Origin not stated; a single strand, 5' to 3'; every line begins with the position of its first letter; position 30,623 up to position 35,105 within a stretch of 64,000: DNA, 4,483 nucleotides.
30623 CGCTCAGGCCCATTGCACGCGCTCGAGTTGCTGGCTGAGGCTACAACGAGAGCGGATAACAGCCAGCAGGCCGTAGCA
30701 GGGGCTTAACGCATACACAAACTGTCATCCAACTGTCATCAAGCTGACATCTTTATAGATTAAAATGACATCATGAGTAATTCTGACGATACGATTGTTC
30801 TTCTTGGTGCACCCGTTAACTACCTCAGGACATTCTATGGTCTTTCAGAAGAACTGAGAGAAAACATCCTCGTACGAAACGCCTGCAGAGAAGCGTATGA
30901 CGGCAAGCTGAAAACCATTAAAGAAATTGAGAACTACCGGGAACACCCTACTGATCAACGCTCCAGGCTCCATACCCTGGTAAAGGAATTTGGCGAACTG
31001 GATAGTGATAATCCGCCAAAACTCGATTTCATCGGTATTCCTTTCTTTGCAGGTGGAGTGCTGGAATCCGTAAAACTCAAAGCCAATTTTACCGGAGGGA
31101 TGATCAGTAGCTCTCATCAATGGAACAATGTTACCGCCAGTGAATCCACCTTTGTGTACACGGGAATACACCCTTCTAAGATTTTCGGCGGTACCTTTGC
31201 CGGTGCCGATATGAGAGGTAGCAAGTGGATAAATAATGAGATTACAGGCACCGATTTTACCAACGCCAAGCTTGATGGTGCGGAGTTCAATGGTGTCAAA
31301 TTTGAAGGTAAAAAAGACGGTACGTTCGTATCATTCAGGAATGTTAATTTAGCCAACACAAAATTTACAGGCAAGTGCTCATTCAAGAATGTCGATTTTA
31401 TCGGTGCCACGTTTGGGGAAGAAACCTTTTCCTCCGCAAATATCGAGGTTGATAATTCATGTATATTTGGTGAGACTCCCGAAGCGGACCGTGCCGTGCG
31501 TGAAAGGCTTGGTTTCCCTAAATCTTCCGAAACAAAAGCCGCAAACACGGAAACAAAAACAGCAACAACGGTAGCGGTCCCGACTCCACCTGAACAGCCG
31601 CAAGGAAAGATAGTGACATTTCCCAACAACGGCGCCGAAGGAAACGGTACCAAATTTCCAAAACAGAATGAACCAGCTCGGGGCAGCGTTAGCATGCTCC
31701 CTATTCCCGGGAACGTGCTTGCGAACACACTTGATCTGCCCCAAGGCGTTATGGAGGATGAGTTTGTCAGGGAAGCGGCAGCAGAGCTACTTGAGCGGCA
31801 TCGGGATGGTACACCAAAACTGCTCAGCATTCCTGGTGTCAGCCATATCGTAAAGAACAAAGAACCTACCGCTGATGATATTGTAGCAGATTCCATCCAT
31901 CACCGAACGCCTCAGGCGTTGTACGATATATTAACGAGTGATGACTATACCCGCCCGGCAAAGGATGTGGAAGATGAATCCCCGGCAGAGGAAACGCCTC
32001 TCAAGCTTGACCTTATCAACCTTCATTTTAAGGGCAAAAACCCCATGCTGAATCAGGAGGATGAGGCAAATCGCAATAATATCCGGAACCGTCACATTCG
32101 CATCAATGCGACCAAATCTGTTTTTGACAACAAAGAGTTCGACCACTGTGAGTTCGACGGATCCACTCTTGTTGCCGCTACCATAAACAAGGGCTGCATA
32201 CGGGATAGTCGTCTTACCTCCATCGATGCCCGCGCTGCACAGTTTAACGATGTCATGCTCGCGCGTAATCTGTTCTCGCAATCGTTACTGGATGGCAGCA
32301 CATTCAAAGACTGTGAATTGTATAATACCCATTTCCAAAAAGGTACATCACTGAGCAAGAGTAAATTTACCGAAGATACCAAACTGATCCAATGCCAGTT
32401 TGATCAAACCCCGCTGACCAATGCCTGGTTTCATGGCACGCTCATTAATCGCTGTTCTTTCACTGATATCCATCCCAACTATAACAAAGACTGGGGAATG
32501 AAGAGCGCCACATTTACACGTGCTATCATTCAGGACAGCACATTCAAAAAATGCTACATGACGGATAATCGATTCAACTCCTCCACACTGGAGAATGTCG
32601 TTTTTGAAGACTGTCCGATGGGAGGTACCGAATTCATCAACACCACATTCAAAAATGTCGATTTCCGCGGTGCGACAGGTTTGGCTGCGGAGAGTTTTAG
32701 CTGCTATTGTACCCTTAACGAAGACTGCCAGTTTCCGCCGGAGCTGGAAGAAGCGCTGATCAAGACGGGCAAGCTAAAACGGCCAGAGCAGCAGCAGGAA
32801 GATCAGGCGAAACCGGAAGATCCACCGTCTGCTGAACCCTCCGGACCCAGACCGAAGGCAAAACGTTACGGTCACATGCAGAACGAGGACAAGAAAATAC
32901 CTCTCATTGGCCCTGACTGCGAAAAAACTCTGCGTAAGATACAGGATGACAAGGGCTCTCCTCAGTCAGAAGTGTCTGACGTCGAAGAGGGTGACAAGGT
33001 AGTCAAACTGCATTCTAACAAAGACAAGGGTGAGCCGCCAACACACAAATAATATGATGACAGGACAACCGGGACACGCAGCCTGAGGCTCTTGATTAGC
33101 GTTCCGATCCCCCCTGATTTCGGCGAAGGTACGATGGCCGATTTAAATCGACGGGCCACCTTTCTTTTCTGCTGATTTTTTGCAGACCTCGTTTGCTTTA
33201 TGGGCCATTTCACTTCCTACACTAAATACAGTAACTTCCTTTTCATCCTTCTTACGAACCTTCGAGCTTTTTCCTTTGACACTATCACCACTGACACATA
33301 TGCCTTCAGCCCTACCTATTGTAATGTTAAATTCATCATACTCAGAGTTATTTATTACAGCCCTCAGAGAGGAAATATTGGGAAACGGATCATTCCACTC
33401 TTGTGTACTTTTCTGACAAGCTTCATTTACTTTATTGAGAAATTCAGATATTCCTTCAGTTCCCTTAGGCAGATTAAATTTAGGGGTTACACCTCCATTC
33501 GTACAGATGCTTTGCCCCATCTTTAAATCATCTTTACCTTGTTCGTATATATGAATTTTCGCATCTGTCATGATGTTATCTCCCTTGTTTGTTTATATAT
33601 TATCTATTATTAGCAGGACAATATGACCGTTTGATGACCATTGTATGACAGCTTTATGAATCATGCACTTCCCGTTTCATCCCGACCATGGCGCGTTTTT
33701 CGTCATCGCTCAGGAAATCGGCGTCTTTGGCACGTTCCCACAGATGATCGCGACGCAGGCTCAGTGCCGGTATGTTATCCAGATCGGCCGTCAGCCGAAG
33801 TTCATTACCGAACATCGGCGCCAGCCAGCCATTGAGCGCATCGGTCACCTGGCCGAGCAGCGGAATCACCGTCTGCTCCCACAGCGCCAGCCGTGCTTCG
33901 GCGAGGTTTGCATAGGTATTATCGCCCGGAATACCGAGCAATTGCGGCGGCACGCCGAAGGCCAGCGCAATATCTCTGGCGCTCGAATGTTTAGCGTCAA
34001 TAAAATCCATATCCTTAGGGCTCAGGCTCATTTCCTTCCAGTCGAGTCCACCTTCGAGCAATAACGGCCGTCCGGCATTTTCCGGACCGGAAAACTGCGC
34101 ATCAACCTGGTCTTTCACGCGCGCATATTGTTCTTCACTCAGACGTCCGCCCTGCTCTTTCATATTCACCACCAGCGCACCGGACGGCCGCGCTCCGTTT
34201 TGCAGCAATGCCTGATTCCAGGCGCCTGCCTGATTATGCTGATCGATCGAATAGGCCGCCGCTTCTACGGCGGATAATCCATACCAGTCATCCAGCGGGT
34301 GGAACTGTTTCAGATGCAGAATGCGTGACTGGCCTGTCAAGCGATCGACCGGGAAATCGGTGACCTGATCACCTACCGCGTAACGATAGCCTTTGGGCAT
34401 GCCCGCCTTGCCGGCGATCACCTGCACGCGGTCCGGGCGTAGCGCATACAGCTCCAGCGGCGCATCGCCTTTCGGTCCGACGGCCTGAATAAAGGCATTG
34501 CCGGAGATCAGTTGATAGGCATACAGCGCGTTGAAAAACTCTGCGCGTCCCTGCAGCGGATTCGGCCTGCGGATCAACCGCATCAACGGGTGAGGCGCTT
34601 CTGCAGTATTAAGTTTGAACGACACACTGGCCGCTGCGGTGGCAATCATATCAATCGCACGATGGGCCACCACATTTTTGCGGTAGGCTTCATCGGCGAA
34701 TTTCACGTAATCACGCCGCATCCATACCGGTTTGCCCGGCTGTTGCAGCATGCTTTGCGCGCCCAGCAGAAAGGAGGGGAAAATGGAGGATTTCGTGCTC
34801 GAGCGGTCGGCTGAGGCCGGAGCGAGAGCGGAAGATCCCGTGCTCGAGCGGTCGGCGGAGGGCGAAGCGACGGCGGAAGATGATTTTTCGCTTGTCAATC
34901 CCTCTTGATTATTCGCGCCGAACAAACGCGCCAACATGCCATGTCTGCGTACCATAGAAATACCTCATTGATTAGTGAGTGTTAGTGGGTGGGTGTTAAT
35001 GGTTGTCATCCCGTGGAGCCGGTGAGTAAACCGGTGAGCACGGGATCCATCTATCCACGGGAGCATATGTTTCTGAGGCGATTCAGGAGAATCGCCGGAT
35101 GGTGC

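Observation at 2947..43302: RcGTA-type head-tail genes keep canonical order but are dispersed over about 40 kb by insertions at nearly every gene junction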

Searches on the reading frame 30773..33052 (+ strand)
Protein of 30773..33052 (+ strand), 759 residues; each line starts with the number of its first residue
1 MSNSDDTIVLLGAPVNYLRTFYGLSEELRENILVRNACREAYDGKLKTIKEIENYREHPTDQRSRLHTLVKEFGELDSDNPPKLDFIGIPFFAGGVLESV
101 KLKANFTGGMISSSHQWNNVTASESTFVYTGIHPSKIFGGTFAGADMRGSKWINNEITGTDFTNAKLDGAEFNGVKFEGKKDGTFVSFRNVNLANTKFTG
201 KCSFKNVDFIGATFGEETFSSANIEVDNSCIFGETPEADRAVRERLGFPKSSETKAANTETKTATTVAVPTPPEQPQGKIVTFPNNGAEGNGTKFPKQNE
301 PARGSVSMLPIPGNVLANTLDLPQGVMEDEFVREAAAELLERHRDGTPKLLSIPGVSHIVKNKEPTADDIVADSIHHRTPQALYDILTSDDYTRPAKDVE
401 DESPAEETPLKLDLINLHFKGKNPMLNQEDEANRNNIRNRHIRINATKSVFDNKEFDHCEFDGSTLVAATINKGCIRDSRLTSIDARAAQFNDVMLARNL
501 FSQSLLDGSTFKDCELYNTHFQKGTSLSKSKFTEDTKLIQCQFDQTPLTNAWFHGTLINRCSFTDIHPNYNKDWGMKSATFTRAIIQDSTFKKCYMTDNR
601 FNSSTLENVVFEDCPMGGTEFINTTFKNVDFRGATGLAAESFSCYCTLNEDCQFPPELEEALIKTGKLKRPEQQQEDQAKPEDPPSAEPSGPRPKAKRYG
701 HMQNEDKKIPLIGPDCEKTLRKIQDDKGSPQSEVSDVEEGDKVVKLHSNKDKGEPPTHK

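Call 6: search_protein_families(library=pfam, proteins=[window:30773-33052:+], max_evalue=0.01)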
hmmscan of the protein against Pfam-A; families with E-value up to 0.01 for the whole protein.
window:30773-33052:+ (759 aa): 4 families
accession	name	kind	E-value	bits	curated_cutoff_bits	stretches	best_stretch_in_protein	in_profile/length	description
PF13599.13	Pentapeptide_4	-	2.7e-27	95.1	38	3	577-633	14-70/78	Pentapeptide repeat region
PF13576.12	Pentapeptide_3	-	3.8e-21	75.5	27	3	591-635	1-48/48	Pentapeptide repeats (9 copies)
PF00805.28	Pentapeptide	-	1.3e-16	60.2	20.2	1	142-179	3-40/40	Pentapeptide repeats (8 copies)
PF23894.2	LD_SV2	-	3.1e-09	37.5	29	1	477-543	28-92/92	SV2A/B/C luminal domain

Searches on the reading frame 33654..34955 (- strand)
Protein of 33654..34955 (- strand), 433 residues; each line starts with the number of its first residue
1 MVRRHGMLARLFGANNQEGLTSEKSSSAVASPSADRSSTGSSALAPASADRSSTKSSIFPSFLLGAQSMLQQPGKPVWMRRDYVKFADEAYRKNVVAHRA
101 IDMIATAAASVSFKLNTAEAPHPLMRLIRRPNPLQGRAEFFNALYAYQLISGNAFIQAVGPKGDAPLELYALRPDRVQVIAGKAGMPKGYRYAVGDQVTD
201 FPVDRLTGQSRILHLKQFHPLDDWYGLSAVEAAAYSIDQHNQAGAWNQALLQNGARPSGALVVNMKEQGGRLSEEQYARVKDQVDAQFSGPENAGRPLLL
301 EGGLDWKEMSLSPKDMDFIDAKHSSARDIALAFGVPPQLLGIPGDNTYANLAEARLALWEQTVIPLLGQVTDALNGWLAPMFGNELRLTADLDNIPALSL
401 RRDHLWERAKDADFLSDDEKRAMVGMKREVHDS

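Call 3: search_protein_families(library=pfam, proteins=[window:33654-34955:-], max_evalue=0.01)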
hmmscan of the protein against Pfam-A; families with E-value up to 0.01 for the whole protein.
window:33654-34955:- (433 aa): 1 family
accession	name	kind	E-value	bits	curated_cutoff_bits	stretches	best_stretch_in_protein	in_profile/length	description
PF04860.17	Phage_portal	-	1.3e-82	278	39.1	1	97-425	3-321/321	Phage portal protein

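Call 70: search_protein_families(library=ncbifam, proteins=[window:33654-34955:-], max_evalue=0.001)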
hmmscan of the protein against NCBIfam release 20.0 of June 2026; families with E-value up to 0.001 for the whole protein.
window:33654-34955:- (433 aa): 2 families
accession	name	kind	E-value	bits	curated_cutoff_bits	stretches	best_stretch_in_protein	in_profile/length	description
TIGR01537.1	portal_HK97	equivalog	4.3e-60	203.6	112.05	1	89-427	4-339/343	phage portal protein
TIGR01540.1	portal_PBSX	equivalog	1.1e-07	31.4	166.05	1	208-376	131-312/320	phage portal protein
